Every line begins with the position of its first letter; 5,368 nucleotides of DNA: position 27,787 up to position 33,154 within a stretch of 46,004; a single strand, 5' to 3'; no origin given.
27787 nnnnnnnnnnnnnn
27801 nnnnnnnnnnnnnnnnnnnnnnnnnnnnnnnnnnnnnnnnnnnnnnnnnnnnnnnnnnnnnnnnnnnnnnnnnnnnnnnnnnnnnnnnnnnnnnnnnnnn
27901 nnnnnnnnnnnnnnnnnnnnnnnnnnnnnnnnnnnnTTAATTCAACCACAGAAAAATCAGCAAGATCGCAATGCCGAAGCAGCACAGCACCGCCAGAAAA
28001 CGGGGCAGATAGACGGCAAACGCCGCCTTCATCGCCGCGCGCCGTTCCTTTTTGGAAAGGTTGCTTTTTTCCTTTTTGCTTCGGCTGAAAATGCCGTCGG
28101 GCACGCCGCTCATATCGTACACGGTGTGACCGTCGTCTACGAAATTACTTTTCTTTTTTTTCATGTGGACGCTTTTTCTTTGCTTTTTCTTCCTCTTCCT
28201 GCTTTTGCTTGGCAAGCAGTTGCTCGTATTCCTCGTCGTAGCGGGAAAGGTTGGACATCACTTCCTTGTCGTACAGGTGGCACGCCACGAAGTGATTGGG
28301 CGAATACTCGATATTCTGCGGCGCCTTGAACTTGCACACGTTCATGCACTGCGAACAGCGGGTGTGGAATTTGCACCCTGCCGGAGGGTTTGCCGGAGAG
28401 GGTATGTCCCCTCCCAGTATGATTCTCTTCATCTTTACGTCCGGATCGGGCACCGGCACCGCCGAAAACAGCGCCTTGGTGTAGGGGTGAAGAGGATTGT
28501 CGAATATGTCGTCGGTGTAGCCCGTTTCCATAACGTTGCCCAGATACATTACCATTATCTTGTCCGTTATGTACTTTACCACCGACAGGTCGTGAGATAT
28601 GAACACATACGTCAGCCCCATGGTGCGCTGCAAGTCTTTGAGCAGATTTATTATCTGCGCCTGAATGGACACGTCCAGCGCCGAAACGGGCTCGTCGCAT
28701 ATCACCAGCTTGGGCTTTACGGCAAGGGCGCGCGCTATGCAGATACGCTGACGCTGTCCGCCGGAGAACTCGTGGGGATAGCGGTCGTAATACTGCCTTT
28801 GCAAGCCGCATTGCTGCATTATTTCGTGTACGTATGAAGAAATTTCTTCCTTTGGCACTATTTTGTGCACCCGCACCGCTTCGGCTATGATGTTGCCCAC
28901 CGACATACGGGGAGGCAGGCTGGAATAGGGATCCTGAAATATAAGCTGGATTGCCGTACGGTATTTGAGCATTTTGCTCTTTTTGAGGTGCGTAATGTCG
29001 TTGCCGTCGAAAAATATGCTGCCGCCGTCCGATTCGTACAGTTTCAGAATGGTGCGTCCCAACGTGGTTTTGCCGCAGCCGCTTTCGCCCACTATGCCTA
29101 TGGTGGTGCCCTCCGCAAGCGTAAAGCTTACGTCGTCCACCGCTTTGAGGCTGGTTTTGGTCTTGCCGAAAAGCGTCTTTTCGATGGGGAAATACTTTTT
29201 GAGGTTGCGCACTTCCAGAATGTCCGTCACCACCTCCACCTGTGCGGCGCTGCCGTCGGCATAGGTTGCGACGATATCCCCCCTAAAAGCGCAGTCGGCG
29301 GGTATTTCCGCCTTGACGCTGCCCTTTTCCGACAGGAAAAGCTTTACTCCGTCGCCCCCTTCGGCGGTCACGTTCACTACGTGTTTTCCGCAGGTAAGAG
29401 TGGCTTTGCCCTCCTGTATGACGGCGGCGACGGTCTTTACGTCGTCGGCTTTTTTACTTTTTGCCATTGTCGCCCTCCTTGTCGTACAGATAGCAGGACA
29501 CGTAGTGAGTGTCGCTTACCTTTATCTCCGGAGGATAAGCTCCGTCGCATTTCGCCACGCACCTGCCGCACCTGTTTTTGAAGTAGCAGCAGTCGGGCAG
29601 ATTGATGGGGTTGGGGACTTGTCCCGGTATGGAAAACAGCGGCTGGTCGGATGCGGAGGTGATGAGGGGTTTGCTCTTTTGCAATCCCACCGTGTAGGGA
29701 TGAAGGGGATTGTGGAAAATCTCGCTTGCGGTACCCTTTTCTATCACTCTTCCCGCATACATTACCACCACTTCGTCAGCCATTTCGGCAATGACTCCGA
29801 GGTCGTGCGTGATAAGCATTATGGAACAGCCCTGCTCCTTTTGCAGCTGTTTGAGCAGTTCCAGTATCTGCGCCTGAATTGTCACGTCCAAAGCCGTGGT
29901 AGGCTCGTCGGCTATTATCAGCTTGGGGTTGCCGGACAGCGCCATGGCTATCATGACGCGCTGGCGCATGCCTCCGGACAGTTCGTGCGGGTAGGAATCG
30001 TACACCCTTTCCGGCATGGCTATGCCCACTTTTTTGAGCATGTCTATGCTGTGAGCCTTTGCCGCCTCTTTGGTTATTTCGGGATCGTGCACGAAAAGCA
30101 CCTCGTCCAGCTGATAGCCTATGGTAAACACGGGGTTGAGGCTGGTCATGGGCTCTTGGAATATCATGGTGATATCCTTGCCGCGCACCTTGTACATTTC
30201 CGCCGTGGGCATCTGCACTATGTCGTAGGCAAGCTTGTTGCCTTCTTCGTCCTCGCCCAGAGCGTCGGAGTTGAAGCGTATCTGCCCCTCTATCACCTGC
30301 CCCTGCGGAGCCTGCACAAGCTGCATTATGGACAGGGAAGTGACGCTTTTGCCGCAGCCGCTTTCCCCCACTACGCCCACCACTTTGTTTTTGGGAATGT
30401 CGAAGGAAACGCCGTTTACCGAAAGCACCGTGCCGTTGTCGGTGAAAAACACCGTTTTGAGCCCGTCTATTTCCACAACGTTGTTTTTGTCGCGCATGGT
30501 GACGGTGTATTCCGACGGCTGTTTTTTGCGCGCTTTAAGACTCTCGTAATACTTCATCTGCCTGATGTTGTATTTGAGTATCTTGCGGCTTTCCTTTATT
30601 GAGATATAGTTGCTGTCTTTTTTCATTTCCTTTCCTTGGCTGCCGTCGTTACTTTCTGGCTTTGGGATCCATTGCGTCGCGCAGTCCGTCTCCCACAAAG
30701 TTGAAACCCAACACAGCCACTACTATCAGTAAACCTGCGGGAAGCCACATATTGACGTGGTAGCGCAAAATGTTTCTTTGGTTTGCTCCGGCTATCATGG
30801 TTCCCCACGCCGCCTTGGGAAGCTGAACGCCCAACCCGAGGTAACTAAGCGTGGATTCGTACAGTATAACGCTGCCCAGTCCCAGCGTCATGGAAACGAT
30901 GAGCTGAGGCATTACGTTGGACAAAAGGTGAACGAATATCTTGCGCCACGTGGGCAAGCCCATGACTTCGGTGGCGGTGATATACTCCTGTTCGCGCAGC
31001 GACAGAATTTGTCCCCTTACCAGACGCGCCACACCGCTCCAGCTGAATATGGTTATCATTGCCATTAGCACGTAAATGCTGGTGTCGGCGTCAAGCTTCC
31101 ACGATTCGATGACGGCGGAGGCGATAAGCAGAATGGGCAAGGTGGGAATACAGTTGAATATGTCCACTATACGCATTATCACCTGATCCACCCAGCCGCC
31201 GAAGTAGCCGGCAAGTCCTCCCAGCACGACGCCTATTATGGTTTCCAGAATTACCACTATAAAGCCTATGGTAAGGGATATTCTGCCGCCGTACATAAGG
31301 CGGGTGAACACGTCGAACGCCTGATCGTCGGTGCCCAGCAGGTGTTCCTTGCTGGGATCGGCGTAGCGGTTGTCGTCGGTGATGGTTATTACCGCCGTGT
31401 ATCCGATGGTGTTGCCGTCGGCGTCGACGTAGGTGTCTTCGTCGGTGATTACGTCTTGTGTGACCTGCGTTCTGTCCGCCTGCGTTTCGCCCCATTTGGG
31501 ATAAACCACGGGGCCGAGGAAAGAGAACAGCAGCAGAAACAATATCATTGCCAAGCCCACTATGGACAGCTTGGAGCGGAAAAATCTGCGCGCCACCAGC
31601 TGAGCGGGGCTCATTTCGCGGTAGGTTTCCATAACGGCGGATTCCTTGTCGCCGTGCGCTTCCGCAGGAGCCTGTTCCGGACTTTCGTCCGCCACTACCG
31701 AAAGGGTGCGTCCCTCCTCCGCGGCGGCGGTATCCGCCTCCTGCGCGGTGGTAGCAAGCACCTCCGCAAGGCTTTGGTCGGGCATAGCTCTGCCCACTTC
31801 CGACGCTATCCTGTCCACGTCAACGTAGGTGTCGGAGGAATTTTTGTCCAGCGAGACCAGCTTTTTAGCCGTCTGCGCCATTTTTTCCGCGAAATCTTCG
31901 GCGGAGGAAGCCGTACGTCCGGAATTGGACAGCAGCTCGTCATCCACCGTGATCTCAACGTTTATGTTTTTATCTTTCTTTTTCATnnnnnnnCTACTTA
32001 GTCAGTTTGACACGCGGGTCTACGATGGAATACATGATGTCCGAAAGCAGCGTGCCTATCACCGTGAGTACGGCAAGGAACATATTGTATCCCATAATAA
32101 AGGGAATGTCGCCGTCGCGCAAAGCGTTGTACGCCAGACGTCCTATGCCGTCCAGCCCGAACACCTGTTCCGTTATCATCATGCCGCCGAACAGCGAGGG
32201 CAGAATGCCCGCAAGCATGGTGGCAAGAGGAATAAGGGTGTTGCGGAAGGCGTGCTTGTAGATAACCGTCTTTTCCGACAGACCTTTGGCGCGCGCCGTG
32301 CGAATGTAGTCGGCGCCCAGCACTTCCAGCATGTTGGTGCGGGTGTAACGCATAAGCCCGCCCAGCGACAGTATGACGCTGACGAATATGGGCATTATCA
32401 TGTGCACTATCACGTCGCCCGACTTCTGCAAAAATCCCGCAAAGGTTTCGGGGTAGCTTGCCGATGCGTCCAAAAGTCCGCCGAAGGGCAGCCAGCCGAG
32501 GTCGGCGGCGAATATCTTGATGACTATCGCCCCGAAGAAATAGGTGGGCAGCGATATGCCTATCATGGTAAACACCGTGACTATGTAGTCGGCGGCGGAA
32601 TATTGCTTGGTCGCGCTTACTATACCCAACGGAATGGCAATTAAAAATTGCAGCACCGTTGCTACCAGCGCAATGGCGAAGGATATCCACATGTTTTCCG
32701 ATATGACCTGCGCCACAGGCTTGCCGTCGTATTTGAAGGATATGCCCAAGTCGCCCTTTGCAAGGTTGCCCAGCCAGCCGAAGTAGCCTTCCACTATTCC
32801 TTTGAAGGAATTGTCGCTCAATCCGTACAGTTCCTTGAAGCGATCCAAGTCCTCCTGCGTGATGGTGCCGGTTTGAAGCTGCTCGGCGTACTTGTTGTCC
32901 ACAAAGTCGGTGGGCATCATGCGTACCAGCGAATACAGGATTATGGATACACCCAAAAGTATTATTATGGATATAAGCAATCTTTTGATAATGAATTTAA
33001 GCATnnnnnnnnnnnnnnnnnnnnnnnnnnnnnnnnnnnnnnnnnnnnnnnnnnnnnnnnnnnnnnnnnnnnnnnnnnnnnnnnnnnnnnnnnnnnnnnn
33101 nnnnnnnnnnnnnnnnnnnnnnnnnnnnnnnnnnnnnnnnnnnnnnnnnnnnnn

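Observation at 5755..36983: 31-kb, 13-gene single-strand operon fusing an Opp-type peptide importer to a giant S8 protease and six orphan lipoproteins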

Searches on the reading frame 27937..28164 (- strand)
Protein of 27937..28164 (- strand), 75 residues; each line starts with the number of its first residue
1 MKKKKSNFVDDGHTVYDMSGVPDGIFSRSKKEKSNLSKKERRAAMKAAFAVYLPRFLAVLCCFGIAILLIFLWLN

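Call 36: search_protein_families(library=ncbifam, proteins=[window:27937-28164:-], max_evalue=0.001)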
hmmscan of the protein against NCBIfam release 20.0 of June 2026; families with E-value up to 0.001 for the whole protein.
window:27937-28164:- (75 aa): 0 families

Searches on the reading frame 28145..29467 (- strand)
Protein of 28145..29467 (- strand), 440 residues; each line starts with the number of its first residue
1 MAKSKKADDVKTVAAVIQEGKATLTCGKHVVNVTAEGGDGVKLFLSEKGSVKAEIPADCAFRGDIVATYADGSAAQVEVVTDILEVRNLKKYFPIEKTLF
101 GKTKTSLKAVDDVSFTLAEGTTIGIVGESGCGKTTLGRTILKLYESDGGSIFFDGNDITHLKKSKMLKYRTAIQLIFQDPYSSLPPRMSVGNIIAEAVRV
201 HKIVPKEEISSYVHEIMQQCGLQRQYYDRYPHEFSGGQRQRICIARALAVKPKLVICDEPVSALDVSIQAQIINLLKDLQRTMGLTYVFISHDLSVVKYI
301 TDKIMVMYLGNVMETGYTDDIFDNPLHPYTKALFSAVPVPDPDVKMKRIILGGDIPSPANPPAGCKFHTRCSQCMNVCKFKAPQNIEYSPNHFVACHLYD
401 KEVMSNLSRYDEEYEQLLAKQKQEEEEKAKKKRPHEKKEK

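Call 4: search_protein_families(library=pfam, proteins=[window:28145-29467:-], max_evalue=0.01)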
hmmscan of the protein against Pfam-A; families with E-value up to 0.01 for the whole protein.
window:28145-29467:- (440 aa): 8 families
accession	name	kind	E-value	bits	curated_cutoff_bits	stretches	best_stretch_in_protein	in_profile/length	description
PF00005.33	ABC_tran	-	3e-33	115.8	25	1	111-261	2-136/137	ABC transporter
PF08352.17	oligo_HPY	-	2.4e-19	69.9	27.1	1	313-378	1-65/65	Oligopeptide/dipeptide transporter, C-terminal region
PF13304.12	AAA_21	-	2e-05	25.2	27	1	227-297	231-303/304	AAA domain, putative AbiEii toxin, Type IV TA system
PF13401.12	AAA_22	-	0.00019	22.2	27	1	125-290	10-121/130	AAA domain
PF00006.31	ATP-synt_ab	-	0.0008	19.5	29.5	1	112-148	6-42/213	ATP synthase alpha/beta family, nucleotide-binding domain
PF20720.3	nSTAND3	-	0.0021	18.2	27.2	1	109-164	6-60/155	Novel STAND NTPase 3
PF02463.25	SMC_N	-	0.0022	17.9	40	1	122-300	26-205/220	RecF/RecN/SMC N terminal domain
PF13191.12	AAA_16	-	0.0037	18.2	32.6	1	123-176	27-73/167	AAA ATPase domain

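Call 36: search_protein_families(library=ncbifam, proteins=[window:28145-29467:-], max_evalue=0.001)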
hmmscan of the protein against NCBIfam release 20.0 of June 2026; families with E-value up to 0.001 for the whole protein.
window:28145-29467:- (440 aa): 190 families (the best 25 are shown)
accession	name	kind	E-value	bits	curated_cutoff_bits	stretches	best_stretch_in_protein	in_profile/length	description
NF011659.0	PRK15079.1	equivalog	6.6e-124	412.9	540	1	82-398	10-330/334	murein tripeptide/oligopeptide ABC transporter ATP binding protein OppF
NF008453.0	PRK11308.1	subfamily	1.7e-122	408.9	408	1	79-402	8-329/334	dipeptide ABC transporter ATP-binding protein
NF043071.1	DppF_dipep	equivalog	1.3e-111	373.2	660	1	81-402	11-330/331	dipeptide ABC transporter ATP-binding subunit DppF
NF007613.0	PRK10261.1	equivalog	6.8e-101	338.6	1077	1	81-385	311-615/623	glutathione ABC transporter ATP-binding protein GsiA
NF043078.1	MMSYN1_0168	equivalog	5.5e-89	299.5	800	3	212-348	472-608/649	oligopeptide ABC transporter ATP-binding protein OppF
NF011713.0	PRK15134.1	equivalog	2.4e-82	277.2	834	1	77-334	268-526/529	microcin C ABC transporter ATP-binding protein YejF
NF007010.1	PRK09473.1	subfamily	3.2e-74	249.5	575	1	100-399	11-314/318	oligopeptide ABC transporter ATP-binding protein OppD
TIGR02769.1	nickel_nikE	equivalog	1.9e-72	244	332.55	1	83-342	2-258/265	nickel import ATP-binding protein NikE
NF043079.1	MMSYN1_0167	equivalog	2.4e-70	237.9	740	2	161-419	297-553/561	oligopeptide ABC transporter ATP-binding protein OppD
NF008246.0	PRK11022.1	equivalog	2.6e-69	233.8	541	1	99-398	12-316/326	dipeptide ABC transporter ATP-binding protein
NF007739.0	PRK10419.1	subfamily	2.8e-67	227.1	354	1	83-339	3-256/268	nickel ABC transporter ATP-binding protein NikE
NF011692.0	PRK15112.1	equivalog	7.6e-59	199.5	452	1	81-335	3-252/269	putrescine export ABC transporter ATP-binding protein SapF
NF047576.1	opine_ATP_CntF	equivalog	1e-58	198.7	385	1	103-336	13-252/264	staphylopine uptake ABC transporter ATP-binding protein CntF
NF047578.1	opine_ATP_CntD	equivalog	2.7e-58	197.3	380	1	103-336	13-252/266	staphylopine uptake ABC transporter ATP-binding protein CntD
TIGR01186.1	proV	subfamily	5.9e-52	177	326.6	1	106-337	5-233/363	betaine/proline/choline family ABC transporter ATP-binding protein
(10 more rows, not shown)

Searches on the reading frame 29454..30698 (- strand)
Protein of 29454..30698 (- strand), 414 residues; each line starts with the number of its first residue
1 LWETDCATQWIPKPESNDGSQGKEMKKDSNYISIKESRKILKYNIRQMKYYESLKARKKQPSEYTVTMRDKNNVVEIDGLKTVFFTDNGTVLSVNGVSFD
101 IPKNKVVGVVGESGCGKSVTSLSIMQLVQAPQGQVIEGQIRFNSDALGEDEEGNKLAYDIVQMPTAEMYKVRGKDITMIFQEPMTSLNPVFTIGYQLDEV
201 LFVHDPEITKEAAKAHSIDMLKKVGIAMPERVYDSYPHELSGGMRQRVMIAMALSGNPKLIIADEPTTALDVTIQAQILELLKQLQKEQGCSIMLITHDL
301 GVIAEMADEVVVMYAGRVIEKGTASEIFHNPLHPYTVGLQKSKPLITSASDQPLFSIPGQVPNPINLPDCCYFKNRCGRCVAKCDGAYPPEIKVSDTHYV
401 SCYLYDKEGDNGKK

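Call 4: search_protein_families(library=pfam, proteins=[window:29454-30698:-], max_evalue=0.01)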
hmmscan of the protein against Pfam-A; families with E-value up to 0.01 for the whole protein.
window:29454-30698:- (414 aa): 4 families
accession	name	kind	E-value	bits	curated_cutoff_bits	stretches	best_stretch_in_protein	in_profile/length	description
PF00005.33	ABC_tran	-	1e-25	91.4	25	1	95-268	2-137/137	ABC transporter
PF08352.17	oligo_HPY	-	1.1e-15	58.2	27.1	1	319-384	1-65/65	Oligopeptide/dipeptide transporter, C-terminal region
PF13304.12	AAA_21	-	1.3e-05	25.8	27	1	236-303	234-303/304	AAA domain, putative AbiEii toxin, Type IV TA system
PF02463.25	SMC_N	-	0.00065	19.6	40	0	218-314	124-212/220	RecF/RecN/SMC N terminal domain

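Call 36: search_protein_families(library=ncbifam, proteins=[window:29454-30626:-], max_evalue=0.001)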
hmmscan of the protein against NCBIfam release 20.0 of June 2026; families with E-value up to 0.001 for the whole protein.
window:29454-30626:- (390 aa): 188 families (the best 25 are shown)
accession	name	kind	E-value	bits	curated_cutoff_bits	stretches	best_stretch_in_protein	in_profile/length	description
NF043079.1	MMSYN1_0167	equivalog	2.9e-97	326.8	740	2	142-387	298-541/561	oligopeptide ABC transporter ATP-binding protein OppD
NF007010.1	PRK09473.1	subfamily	1.2e-95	319.9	575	1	51-380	2-313/318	oligopeptide ABC transporter ATP-binding protein OppD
NF008246.0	PRK11022.1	equivalog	1.3e-93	313.7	541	1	51-380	4-316/326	dipeptide ABC transporter ATP-binding protein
NF007613.0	PRK10261.1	equivalog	5.3e-84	282.8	1077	1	45-321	7-274/623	glutathione ABC transporter ATP-binding protein GsiA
NF008453.0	PRK11308.1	subfamily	2e-81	273.8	408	1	55-385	23-330/334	dipeptide ABC transporter ATP-binding protein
NF011713.0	PRK15134.1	equivalog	6.7e-78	262.6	834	1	49-320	4-261/529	microcin C ABC transporter ATP-binding protein YejF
NF011659.0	PRK15079.1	equivalog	7.2e-78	261.6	540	1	43-381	13-331/334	murein tripeptide/oligopeptide ABC transporter ATP binding protein OppF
TIGR02770.1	nickel_nikD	equivalog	6.9e-76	254.6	318.7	1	70-315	2-225/230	nickel import ATP-binding protein NikD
NF043071.1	DppF_dipep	equivalog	2.7e-72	243.9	660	1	55-384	24-330/331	dipeptide ABC transporter ATP-binding subunit DppF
NF047576.1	opine_ATP_CntF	equivalog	1.5e-69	234.1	385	1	62-322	13-256/264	staphylopine uptake ABC transporter ATP-binding protein CntF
NF047578.1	opine_ATP_CntD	equivalog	1e-68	231.5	380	1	52-322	4-256/266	staphylopine uptake ABC transporter ATP-binding protein CntD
NF011674.0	PRK15093.1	equivalog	1.9e-55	188.3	627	1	51-380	4-323/330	putrescine export ABC transporter ATP-binding protein SapD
NF043078.1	MMSYN1_0168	equivalog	4e-52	177.7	800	2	193-320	473-598/649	oligopeptide ABC transporter ATP-binding protein OppF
TIGR02769.1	nickel_nikE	equivalog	9.7e-43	146.5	332.55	1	64-304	21-239/265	nickel import ATP-binding protein NikE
NF011692.0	PRK15112.1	equivalog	1.6e-40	139.4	452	1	145-315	83-250/269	putrescine export ABC transporter ATP-binding protein SapF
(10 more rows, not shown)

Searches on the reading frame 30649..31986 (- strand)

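Call 4: search_protein_families(library=pfam, proteins=[window:30649-31986:-], max_evalue=0.01)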
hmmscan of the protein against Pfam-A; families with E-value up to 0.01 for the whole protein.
window:30649-31986:- (445 aa): 2 families
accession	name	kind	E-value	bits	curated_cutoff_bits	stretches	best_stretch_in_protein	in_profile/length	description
PF00528.27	BPD_transp_1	-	2.7e-31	109.2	26.4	1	252-445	1-184/184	Binding-protein-dependent transport system inner membrane component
PF12911.12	OppC_N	-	5.9e-10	39.3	23.9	1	126-164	1-39/53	N-terminal TM domain of oligopeptide transport permease C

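Call 36: search_protein_families(library=ncbifam, proteins=[window:30649-31986:-], max_evalue=0.001)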
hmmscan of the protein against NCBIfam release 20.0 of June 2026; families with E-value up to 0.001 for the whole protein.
window:30649-31986:- (445 aa): 19 families
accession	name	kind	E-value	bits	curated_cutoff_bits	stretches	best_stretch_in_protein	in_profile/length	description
NF045476.1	Opp4C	equivalog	1.1e-94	316.8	350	1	206-442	48-278/278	oligopeptide ABC transporter permease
NF045474.1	Opp2C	equivalog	5e-63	212.8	300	1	206-440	11-236/236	nickel transporter permease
NF045475.1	Opp3C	equivalog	3.9e-62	210.3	450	1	121-444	17-328/328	oligopeptide ABC transporter permease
NF045473.1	Opp1C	equivalog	1.7e-58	198.1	350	1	201-442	34-266/267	nickel/cobalt ABC transporter permease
TIGR02790.1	nickel_nikC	equivalog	1.3e-57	195.3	358.45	1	205-440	32-258/258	nickel ABC transporter permease subunit NikC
NF008160.0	PRK10913.1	equivalog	9.8e-56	189.4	483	1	211-444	75-299/300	dipeptide ABC transporter permease DppC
NF007376.0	PRK09881.1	equivalog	2.1e-54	184.6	434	1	205-444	64-294/298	D,D-dipeptide ABC transporter permease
NF007738.0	PRK10417.1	equivalog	2.2e-54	184.8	335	1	205-443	42-271/277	nickel ABC transporter permease subunit NikC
NF011662.0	PRK15082.1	equivalog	2.8e-53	181.2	484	1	204-443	70-300/303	glutathione ABC transporter permease GsiD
NF011935.0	PRK15406.1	equivalog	4.8e-50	171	433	1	210-444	77-302/302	oligopeptide ABC transporter permease OppC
NF047573.1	opine_perm_CntC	exception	1.6e-45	155.6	440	1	201-442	38-270/271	staphylopine uptake ABC transporter permease subunit CntC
NF043080.1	MMSYN1_0166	equivalog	1.4e-40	139.2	370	1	179-443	74-305/307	oligopeptide ABC transporter permease OppC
NF011596.0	PRK15021.1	subfamily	6.2e-33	114.2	439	1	192-442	98-338/341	microcin C ABC transporter permease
NF011691.0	PRK15111.1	equivalog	1.3e-26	93.9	379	1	215-440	76-292/296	putrescine export ABC transporter permease SapC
NF045470.1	Opp2B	equivalog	2.4e-06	26.9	350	1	225-387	82-256/300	nickel ABC transporter permease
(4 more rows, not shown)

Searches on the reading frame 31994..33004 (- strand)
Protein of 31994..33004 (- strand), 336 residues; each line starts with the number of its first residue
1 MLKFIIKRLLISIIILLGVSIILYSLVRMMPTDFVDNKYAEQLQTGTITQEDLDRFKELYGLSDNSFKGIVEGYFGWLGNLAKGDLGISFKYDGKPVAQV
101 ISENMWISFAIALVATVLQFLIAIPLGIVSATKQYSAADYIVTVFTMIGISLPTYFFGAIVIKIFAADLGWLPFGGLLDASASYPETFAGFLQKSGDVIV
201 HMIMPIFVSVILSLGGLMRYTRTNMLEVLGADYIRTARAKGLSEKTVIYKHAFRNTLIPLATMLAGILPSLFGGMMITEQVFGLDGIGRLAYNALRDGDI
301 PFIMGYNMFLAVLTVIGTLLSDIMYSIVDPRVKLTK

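Call 4: search_protein_families(library=pfam, proteins=[window:31994-33004:-], max_evalue=0.01)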
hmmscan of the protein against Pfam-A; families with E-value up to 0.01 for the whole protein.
window:31994-33004:- (336 aa): 2 families
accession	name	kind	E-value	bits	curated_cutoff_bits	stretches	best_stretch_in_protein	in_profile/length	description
PF00528.27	BPD_transp_1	-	1.7e-32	113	26.4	1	123-333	1-183/184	Binding-protein-dependent transport system inner membrane component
PF19300.4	BPD_transp_1_N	-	3.5e-05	24.4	23.8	1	1-82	1-73/114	Binding-prot-dependent transport system membrane comp, N-term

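Call 36: search_protein_families(library=ncbifam, proteins=[window:31994-33004:-], max_evalue=0.001)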
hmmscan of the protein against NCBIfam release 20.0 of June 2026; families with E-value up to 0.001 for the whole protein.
window:31994-33004:- (336 aa): 17 families
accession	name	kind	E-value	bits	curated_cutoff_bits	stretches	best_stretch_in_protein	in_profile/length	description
NF045472.1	Opp4B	equivalog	4.9e-74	249.5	450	1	1-333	1-319/319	oligopeptide ABC transporter permease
NF045470.1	Opp2B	equivalog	4.5e-66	223.1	350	1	8-333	1-300/300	nickel ABC transporter permease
NF045471.1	Opp3B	equivalog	1.9e-62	211.5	480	1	1-335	1-305/308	oligopeptide ABC transporter permease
NF045469.1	Opp1B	equivalog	5.4e-57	193.6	380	2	1-178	1-172/307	nickel/cobalt ABC transporter permease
NF007677.0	PRK10352.1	equivalog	1.7e-52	178.5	433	2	199-334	173-308/314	nickel ABC transporter permease subunit NikB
NF007008.0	PRK09471.1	equivalog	6.5e-51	173.6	388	1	1-333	1-305/306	oligopeptide ABC transporter permease OppB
TIGR02789.1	nickel_nikB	equivalog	7.8e-51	173.3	447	2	199-333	173-307/314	nickel ABC transporter permease subunit NikB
NF008161.0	PRK10914.1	equivalog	2.4e-45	155.2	590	1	1-334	1-337/339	dipeptide ABC transporter permease DppB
NF011661.0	PRK15081.1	equivalog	6.6e-45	153.9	463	1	1-333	1-304/306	glutathione ABC transporter permease GsiC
NF043081.1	MMSYN1_0165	equivalog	1.2e-41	143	350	1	75-336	148-388/388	oligopeptide ABC transporter permease OppB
NF011712.0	PRK15133.1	subfamily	1.3e-40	139.4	445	1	68-334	97-361/364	microcin C ABC transporter permease YejB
NF011690.0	PRK15110.1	equivalog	1.2e-31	110.4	432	1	70-330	40-311/321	putrescine export ABC transporter permease SapB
NF011596.0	PRK15021.1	subfamily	1.3e-05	24.4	439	1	207-276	208-277/341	microcin C ABC transporter permease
NF045474.1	Opp2C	equivalog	4.1e-05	23.3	300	0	208-263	108-163/236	nickel transporter permease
NF045476.1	Opp4C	equivalog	7.4e-05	22.1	350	1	107-261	78-199/278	oligopeptide ABC transporter permease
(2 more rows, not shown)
